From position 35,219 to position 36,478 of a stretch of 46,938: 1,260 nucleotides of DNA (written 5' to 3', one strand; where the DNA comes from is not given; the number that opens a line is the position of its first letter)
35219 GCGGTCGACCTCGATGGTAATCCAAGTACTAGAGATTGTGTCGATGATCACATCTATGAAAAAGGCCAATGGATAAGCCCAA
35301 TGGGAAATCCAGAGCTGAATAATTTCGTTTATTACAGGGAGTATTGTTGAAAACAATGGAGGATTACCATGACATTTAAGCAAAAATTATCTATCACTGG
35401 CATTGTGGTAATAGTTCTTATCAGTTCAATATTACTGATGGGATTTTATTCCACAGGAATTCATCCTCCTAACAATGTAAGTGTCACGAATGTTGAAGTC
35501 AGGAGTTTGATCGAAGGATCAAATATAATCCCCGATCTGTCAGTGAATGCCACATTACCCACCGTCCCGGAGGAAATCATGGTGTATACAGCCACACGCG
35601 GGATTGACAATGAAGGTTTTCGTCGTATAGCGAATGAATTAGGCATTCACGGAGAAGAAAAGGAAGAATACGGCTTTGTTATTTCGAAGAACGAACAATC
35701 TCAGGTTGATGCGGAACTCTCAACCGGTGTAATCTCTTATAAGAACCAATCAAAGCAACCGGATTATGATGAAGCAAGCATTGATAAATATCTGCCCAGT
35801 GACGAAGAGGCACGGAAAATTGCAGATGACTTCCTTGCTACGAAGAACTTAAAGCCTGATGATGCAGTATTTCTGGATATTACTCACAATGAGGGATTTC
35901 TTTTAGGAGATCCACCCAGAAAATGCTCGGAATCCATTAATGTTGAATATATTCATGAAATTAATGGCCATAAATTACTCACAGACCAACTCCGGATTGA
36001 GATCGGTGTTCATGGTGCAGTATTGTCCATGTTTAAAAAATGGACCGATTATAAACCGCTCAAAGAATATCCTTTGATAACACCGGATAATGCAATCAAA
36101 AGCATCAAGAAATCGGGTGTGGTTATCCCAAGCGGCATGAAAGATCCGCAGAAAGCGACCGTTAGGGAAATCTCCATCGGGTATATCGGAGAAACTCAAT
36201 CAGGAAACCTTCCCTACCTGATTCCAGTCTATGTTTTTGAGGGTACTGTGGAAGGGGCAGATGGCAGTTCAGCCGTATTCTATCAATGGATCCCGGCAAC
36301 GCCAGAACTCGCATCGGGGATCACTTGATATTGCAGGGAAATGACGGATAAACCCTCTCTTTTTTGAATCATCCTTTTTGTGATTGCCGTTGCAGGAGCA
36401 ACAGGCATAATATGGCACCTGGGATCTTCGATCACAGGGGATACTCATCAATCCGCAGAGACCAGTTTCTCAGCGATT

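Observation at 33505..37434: Lower-GC, mobility-gene-free island between dapF and ccdA encoding only secreted or membrane-anchored proteins of unknown function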

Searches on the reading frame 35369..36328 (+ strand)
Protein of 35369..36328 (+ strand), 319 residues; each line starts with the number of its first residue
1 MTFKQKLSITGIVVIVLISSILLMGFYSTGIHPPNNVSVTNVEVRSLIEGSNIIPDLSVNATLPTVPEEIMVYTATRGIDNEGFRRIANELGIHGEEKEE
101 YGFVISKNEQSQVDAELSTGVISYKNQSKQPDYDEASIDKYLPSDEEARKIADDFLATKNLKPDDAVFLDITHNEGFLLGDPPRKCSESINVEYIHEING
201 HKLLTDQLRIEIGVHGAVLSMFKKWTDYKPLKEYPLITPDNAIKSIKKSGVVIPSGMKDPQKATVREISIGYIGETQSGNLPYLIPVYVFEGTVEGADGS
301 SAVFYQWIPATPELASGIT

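Call 3: search_protein_families(library=pfam, proteins=[window:35369-36328:+], max_evalue=0.1)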
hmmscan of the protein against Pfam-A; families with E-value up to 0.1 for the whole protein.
window:35369-36328:+ (319 aa): 1 family
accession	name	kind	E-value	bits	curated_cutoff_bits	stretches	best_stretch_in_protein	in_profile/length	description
PF16244.11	DUF4901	-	0.00042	20.9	27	1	96-218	29-141/148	YcdB, YcdC repeated domain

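Call 4: search_protein_families(library=ncbifam, proteins=[window:35369-36328:+], max_evalue=0.1)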
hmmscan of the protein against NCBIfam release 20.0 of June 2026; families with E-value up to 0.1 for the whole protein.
window:35369-36328:+ (319 aa): 1 family
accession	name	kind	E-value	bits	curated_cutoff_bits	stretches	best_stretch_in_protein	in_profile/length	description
NF009031.0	PRK12366.1-2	equivalog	0.051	12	767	1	86-141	51-105/647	replication factor A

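Call 7: find_homologous_proteins(query=window:35369-36328:+)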
Query window:35369-36328:+ (319 aa): 16 proteins with E <= 0.001 among 1730 candidates.
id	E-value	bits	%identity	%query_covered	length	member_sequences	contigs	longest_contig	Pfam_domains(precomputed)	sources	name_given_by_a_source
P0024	2.5e-162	558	100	78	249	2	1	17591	-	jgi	-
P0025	3.6e-158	544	79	96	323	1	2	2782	-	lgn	-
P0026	3.0e-146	505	70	100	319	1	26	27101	-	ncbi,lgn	-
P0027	7.4e-145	500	70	100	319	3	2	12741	-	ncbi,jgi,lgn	-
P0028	1.3e-133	463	66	96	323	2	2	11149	-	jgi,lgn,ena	-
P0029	7.3e-129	448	63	99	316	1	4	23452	-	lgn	-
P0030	1.4e-93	332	49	100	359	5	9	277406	-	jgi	jgi:hypothetical protein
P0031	2.5e-91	324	71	63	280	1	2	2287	-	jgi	-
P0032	1.1e-84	302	46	97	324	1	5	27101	-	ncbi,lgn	-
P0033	5.0e-84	300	46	93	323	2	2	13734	-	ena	-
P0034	9.9e-84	299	48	88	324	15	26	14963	-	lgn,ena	-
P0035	4.1e-79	284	44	99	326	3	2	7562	-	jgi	jgi:hypothetical protein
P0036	6.6e-79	284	47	99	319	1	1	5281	-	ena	-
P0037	8.0e-79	283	70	57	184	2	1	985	-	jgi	jgi:hypothetical protein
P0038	1.5e-78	282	43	96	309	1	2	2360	-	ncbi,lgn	-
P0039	7.3e-76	274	46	98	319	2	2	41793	-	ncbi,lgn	-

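Call 28: search_protein_representatives(alignment_id=A2)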
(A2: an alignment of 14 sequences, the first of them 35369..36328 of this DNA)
Query: 14 sequences, 322 profile positions. Proteins with E-value up to 0.001 (for the whole library): 900; up to 1e-10: 316; up to 1e-30: 36. The best 150 are listed.
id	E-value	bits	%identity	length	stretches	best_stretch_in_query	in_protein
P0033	3.8e-161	552.0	-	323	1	1-322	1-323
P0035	9.9e-147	504.6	-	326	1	2-322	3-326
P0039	1.7e-144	497.2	-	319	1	1-321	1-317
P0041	5.9e-114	396.9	-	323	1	4-319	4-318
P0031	3.3e-105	368.2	-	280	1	91-291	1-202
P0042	4.5e-84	298.7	-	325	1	5-318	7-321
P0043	8.2e-52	192.7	-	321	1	10-318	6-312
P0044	6.2e-51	189.8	-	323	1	3-317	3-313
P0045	1.6e-48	181.9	-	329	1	46-318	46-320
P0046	9.8e-45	169.5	-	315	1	57-319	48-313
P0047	3.9e-41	157.6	-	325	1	56-321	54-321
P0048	2.4e-40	155.0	-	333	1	16-316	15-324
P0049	1.7e-39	152.3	-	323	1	6-318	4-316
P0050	4.9e-38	147.4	-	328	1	44-321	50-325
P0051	1.1e-36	143.0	-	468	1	65-321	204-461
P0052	1.2e-36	142.9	-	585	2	65-321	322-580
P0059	2.3e-33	132.1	-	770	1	58-311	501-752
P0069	6.0e-31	124.2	-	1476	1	63-309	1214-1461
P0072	9.3e-31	123.5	-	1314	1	61-311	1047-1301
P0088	3.8e-27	111.7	-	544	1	61-321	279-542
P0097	3.2e-25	105.3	-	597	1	61-299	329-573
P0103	5.8e-24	101.2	-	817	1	25-307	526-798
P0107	2.6e-23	99.1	-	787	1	58-301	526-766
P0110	4.0e-23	98.5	-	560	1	62-315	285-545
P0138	1.5e-19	86.7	-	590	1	58-320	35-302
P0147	1.6e-18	83.4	-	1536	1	59-299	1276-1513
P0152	2.7e-18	82.6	-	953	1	63-294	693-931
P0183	1.2e-16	77.1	-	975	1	65-317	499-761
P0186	1.8e-16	76.6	-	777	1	62-304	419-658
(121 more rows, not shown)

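Call 32: search_protein_families(library=pfam, proteins=[P0051, P0052, P0059, P0069, P0072, P0103, P0107, P0147, P0152, P0183], max_evalue=0.01)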
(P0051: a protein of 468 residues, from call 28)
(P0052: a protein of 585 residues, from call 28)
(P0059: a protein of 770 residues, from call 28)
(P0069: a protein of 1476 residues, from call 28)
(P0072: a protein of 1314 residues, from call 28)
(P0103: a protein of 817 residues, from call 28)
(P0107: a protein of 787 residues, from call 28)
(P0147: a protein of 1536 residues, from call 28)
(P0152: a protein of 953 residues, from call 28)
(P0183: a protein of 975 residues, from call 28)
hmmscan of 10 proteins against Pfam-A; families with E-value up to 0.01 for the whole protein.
P0051 (468 aa): 0 families

P0052 (585 aa): 0 families

P0059 (770 aa): 5 families
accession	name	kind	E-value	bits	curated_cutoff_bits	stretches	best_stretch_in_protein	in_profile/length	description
PF08308.17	PEGA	-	4.4e-59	196.8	20.8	6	410-470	2-61/71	PEGA domain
PF22820.2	TcaA_3rd_4th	-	7e-09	35.9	27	0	49-86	6-46/73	TcaA protein 3rd/4th domain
PF13715.12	CarbopepD_reg_2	-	1e-06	29.1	32.2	0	347-400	15-72/88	CarboxypepD_reg-like domain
PF21226.3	MalQ_N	-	6.3e-05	23.7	24.1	0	206-246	50-89/91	MalQ N-terminal beta sandwich domain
PF07550.17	Shr-like_HID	-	0.0028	18.6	22.3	0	76-98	56-80/82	Heme-binding protein Shr-like, Hb-interacting domain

P0069 (1476 aa): 4 families
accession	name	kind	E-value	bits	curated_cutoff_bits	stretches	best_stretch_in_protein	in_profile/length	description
PF19872.4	DUF6345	-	2.3e-17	63.6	26.9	1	989-1152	40-181/221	Family of unknown function (DUF6345)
PF13540.12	RCC1_2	-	5.5e-17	61.5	22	1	461-489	2-30/30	Regulator of chromosome condensation (RCC1) repeat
PF25390.1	WD40_RLD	-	9e-15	55.3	150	2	386-571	155-324/363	RCC1-like domain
PF23714.1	Rv3627c_N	-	0.0052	17.1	27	0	659-694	14-49/58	Carboxypeptidase Rv3627c-like, N-terminal domain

P0072 (1314 aa): 6 families
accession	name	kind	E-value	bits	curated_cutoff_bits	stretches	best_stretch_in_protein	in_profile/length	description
PF13540.12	RCC1_2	-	1.3e-18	66.7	22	2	306-334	2-30/30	Regulator of chromosome condensation (RCC1) repeat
PF25390.1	WD40_RLD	-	1.3e-16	61.3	150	1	300-415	139-274/363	RCC1-like domain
PF19872.4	DUF6345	-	4.5e-15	56.1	26.9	1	838-1009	41-205/221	Family of unknown function (DUF6345)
PF18911.6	PKD_4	-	4.7e-11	43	27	1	104-169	21-85/85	PKD domain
PF00801.26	PKD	-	4.4e-09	36.7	23.5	1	94-158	4-71/80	PKD domain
PF00415.24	RCC1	-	8.9e-06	26.6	21.7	1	321-341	1-21/50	Regulator of chromosome condensation (RCC1) repeat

P0103 (817 aa): 4 families
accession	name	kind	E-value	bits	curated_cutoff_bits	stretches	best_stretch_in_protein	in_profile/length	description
PF18911.6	PKD_4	-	8.4e-34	115.9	27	2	223-301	4-85/85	PKD domain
PF00801.26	PKD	-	6.1e-23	81.1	23.5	2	145-209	5-73/80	PKD domain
PF19872.4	DUF6345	-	1.2e-21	77.6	26.9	1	322-522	20-207/221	Family of unknown function (DUF6345)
PF16244.11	DUF4901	-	0.0046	17.5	27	1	609-717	42-143/148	YcdB, YcdC repeated domain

P0107 (787 aa): 3 families
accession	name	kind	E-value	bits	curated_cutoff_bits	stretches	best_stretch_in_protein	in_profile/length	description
PF19872.4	DUF6345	-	2.2e-12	47.4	26.9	1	291-496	19-207/221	Family of unknown function (DUF6345)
PF07504.19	FTP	-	0.0011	19.2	21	1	661-689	17-45/51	Fungalysin/Thermolysin Propeptide Motif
PF13517.12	FG-GAP_3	-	0.0061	17.6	26.9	1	74-130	1-58/61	FG-GAP-like repeat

P0147 (1536 aa): 4 families
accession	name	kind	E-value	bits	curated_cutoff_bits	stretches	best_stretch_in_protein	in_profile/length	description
PF19872.4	DUF6345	-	8.5e-22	78.1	26.9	1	1024-1190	25-166/221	Family of unknown function (DUF6345)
PF25390.1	WD40_RLD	-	1e-14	55.1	150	1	515-639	130-327/363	RCC1-like domain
PF13540.12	RCC1_2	-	2.1e-14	53.2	22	2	530-558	2-30/30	Regulator of chromosome condensation (RCC1) repeat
PF07504.19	FTP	-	7.2e-05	23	21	1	1406-1441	14-48/51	Fungalysin/Thermolysin Propeptide Motif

P0152 (953 aa): 20 families
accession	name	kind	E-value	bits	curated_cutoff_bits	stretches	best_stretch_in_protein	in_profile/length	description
PF10282.15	Lactonase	-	8.6e-20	71.7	21.7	3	84-211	182-319/344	Lactonase, 7-bladed beta-propeller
PF21783.3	YNCE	-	2.8e-19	70.1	27.1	1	15-313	34-330/339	YNCE-like beta-propeller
PF25174.1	Beta-prop_THOC3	-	1.1e-17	64.3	305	3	97-214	51-160/272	THOC3 beta-propeller domain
PF02239.22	Cytochrom_D1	-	3.2e-17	62.6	25.5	2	25-224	9-212/368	Cytochrome D1 heme domain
PF01833.30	TIG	-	3.7e-16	59.3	20.9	1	324-404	1-84/84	IPT/TIG domain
PF23414.1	Beta-prop_EML_2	-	1.7e-12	47.8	90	2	24-123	13-111/266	Echinoderm microtubule-associated protein second beta-propeller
PF18911.6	PKD_4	-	9.6e-12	45.2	27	1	437-511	9-82/85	PKD domain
PF24684.1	Vgb_lyase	-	6.2e-11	42.1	50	1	142-308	14-179/290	Virginiamycin B lyase family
PF08450.18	SGL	-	6.4e-11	42.8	26.3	1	95-177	136-218/246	SMP-30/Gluconolactonase/LRE-like region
PF01731.26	Arylesterase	-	2.6e-10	40.8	21.3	0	94-124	55-85/86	Arylesterase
PF01436.27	NHL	-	5.7e-10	39.2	20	0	268-293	3-27/28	NHL repeat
PF16819.11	DUF5074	-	2.3e-08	33.9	27.2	1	117-218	119-219/353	Domain of unknown function (DUF5074)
PF07676.18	PD40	-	1.8e-06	28.2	20.9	0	188-203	14-30/38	WD40-like Beta Propeller Repeat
PF23393.2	Beta-prop_WDR90_POC16_2nd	-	6.2e-06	26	60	1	52-181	38-168/291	WDR90/POC16, second beta-propeller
PF00801.26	PKD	-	7.5e-06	26.3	23.5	1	443-499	9-67/80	PKD domain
PF07504.19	FTP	-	0.00012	22.3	21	1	828-864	15-51/51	Fungalysin/Thermolysin Propeptide Motif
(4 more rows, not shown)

P0183 (975 aa): 3 families
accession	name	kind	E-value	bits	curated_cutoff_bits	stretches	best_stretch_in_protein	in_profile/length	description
PF19872.4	DUF6345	-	2.2e-32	112.8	26.9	1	247-475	1-219/221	Family of unknown function (DUF6345)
PF00431.26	CUB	-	2.1e-12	47.8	21.4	2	48-133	17-108/110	CUB domain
PF22352.2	K319L-like_PKD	-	0.0011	19.3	27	0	778-852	9-83/84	K319L-like, PKD domain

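Call 36: predict_structure(alignment_id=A2)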
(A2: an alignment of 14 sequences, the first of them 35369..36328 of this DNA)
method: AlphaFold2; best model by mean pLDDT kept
length: 319 residues; sequences in the alignment: 14
mean_pLDDT: 82.2   pTM: 0.74
mean pLDDT of the five models: 82.2, 80.2, 79.6, 79.0, 78.7
residues with pLDDT >= 90: 163; 70-90: 98; 50-70: 24; < 50: 34
segments of 3 or more residues with pLDDT < 50: 21-51
pLDDT, mean of each block of 10 residues (from residue 1): 53 59 38 29 31 70 89 92 94 89 91 93 90 86 97 96 94 88 88 95 95 95 95 94 87 76 92 86 93 89 90 77
secondary structure, 60 per line:
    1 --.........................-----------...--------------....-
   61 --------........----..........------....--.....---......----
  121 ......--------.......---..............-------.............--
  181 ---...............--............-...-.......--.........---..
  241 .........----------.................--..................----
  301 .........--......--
elements in order: H3-27 E56-59 E69-76 H81-90 E97-100 E103-107 E111-116 E121-126 H135-141 H145-158 E166-178 E184-198 E201-212 E218-224 E227-235 H239-249 E260-276 E279-296 E301-309 H312-317

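Call 39: fold_search(model_id=the predicted structure, library=pdb)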
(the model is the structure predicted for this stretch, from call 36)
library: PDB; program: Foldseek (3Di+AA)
matches with E <= 10: 1100; with E <= 0.001: 14
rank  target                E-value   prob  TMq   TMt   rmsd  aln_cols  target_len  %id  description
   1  5coz                  5.9e-09  1.00  0.46  0.43   8.9       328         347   12  Crystal structure of an uncharacterized protein (EUBREC_2869) from Eubacterium rectale ATCC 33656 at 1.45 A resolution (released 2015-08-05)
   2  2o3o_A                1.4e-07  1.00  0.39  0.49   7.8       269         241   10  Crystal Structure of the sensor histidine kinase regulator YycI from Bacillus subtitlis (released 2007-04-10)
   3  2o3o_C                1.4e-07  1.00  0.41  0.52   7.5       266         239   11  Crystal Structure of the sensor histidine kinase regulator YycI from Bacillus subtitlis (released 2007-04-10)
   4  2o3o_J                1.6e-07  1.00  0.41  0.52   7.3       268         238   11  Crystal Structure of the sensor histidine kinase regulator YycI from Bacillus subtitlis (released 2007-04-10)
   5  2o3o_I                2.1e-07  1.00  0.44  0.56   7.0       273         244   12  Crystal Structure of the sensor histidine kinase regulator YycI from Bacillus subtitlis (released 2007-04-10)
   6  2o3o_G                4.0e-07  1.00  0.43  0.54   6.8       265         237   12  Crystal Structure of the sensor histidine kinase regulator YycI from Bacillus subtitlis (released 2007-04-10)
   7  2o3o_E                4.3e-07  1.00  0.40  0.50   7.5       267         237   10  Crystal Structure of the sensor histidine kinase regulator YycI from Bacillus subtitlis (released 2007-04-10)
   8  2o3o_F                5.5e-07  1.00  0.43  0.54   7.2       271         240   12  Crystal Structure of the sensor histidine kinase regulator YycI from Bacillus subtitlis (released 2007-04-10)
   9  2o3o_B                6.4e-07  1.00  0.41  0.51   7.7       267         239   10  Crystal Structure of the sensor histidine kinase regulator YycI from Bacillus subtitlis (released 2007-04-10)
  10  2o3o_D                6.4e-07  1.00  0.38  0.48   7.5       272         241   10  Crystal Structure of the sensor histidine kinase regulator YycI from Bacillus subtitlis (released 2007-04-10)
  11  2o3o_K                9.2e-07  1.00  0.39  0.50   7.8       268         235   10  Crystal Structure of the sensor histidine kinase regulator YycI from Bacillus subtitlis (released 2007-04-10)
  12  2o3o_L                2.2e-06  1.00  0.40  0.51   7.6       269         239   12  Crystal Structure of the sensor histidine kinase regulator YycI from Bacillus subtitlis (released 2007-04-10)
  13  9a5d_B                1.9e-05  1.00  0.46  0.34   7.1       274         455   12  Integrative model of WALK-YYCH by crosslinking MS and deep learning (released 2024-09-18)
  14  4k90_B                5.2e-04  1.00  0.25  0.36  13.0       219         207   15  Extracellular metalloproteinase from Aspergillus (released 2013-10-23)
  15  3nqy_A                7.2e-03  0.99  0.25  0.40   9.7       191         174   10  Crystal structure of the autoprocessed complex of Vibriolysin MCP-02 with a single point mutation E346A (released 2010-10-06)
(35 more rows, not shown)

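Call 53: search_protein_families(library=pfam, alignment_id=A3, max_evalue=0.01)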
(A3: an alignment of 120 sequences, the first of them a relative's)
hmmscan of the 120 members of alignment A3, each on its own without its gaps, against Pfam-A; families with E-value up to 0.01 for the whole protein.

A. member 1, P0041 (323 aa): 1 family
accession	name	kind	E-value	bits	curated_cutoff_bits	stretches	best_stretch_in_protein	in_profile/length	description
PF16244.11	DUF4901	-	7.8e-05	23.2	27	1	147-223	77-143/148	YcdB, YcdC repeated domain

B. families by the number of members that match (of 120 scanned): 40 families (the first 25 are shown)
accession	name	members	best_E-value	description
PF07504.19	FTP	19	3.3e-07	Fungalysin/Thermolysin Propeptide Motif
PF16244.11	DUF4901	17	2.4e-05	YcdB, YcdC repeated domain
PF19872.4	DUF6345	11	3.3e-46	Family of unknown function (DUF6345)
PF09648.15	YycI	6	3.6e-07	YycI protein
PF18911.6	PKD_4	5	8.4e-34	PKD domain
PF00801.26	PKD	5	6.1e-23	PKD domain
PF13540.12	RCC1_2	3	1.3e-18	Regulator of chromosome condensation (RCC1) repeat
PF25390.1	WD40_RLD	3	1.3e-16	RCC1-like domain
PF08308.17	PEGA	1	4.4e-59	PEGA domain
PF10282.15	Lactonase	1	8.6e-20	Lactonase, 7-bladed beta-propeller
PF21783.3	YNCE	1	2.8e-19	YNCE-like beta-propeller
PF25174.1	Beta-prop_THOC3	1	1.1e-17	THOC3 beta-propeller domain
PF02239.22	Cytochrom_D1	1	3.2e-17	Cytochrome D1 heme domain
PF01833.30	TIG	1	3.7e-16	IPT/TIG domain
PF23414.1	Beta-prop_EML_2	1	1.7e-12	Echinoderm microtubule-associated protein second beta-propeller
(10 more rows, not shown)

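Call 61: find_encoding_contigs(protein=P0026, flank=8000, max_places=2)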
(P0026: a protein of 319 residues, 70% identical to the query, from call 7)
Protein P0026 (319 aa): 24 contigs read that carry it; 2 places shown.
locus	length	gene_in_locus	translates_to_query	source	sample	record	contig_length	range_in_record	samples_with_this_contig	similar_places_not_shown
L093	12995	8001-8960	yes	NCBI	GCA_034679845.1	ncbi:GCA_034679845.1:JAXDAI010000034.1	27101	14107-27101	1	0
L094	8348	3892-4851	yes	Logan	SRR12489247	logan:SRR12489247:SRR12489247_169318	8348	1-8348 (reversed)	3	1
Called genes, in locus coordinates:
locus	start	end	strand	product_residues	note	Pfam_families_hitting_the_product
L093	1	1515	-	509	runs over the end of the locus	PF26548:DUF8179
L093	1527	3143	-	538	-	PF00005:ABC_tran, PF22039:HUTI_composite_bact (faint), PF00005:ABC_tran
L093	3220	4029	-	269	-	PF00702:Hydrolase, PF13419:HAD_2 (faint), PF08282:Hydrolase_3 (faint)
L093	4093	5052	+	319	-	PF01008:IF-2B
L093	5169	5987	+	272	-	PF01678:DAP_epimerase, PF02567:PhzC-PhzF (weak), PF01678:DAP_epimerase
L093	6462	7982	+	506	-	PF19872:DUF6345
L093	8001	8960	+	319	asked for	-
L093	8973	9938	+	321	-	-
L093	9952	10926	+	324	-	-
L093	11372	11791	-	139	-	-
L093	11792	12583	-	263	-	PF16244:DUF4901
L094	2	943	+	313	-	?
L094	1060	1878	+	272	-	PF01678:DAP_epimerase, PF02567:PhzC-PhzF (weak), PF01678:DAP_epimerase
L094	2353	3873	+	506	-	PF19872:DUF6345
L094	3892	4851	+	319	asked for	-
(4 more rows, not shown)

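Call 62: find_encoding_contigs(protein=P0039, flank=8000, max_places=2)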
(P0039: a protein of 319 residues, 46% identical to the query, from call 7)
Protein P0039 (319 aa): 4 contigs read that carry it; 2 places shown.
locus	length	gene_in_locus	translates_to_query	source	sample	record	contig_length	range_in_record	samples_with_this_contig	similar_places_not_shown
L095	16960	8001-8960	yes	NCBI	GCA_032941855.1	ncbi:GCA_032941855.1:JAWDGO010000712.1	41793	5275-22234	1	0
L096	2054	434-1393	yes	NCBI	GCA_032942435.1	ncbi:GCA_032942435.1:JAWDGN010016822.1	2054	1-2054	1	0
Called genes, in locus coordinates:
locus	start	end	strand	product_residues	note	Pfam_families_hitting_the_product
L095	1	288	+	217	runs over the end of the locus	PF00753:Lactamase_B, PF13483:Lactamase_B_3, PF12706:Lactamase_B_2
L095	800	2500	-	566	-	PF00501:AMP-binding, PF13193:AMP-binding_C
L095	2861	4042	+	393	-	PF08714:Fae, PF00215:OMPdecase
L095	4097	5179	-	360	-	-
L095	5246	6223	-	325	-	-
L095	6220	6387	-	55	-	-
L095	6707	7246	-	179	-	-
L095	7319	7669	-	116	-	-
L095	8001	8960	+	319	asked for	-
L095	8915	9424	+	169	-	-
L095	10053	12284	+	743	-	PF03235:GmrSD_N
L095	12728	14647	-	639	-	PF12671:Amidase_6, PF08308:PEGA, PF13715:CarbopepD_reg_2 (faint), PF20608:Phage_tube_C (faint), PF13620:CarboxypepD_reg (faint), PF08308:PEGA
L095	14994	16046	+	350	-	PF12728:HTH_17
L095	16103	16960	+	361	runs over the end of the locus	PF01658:Inos-1-P_synth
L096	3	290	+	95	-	?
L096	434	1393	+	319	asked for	-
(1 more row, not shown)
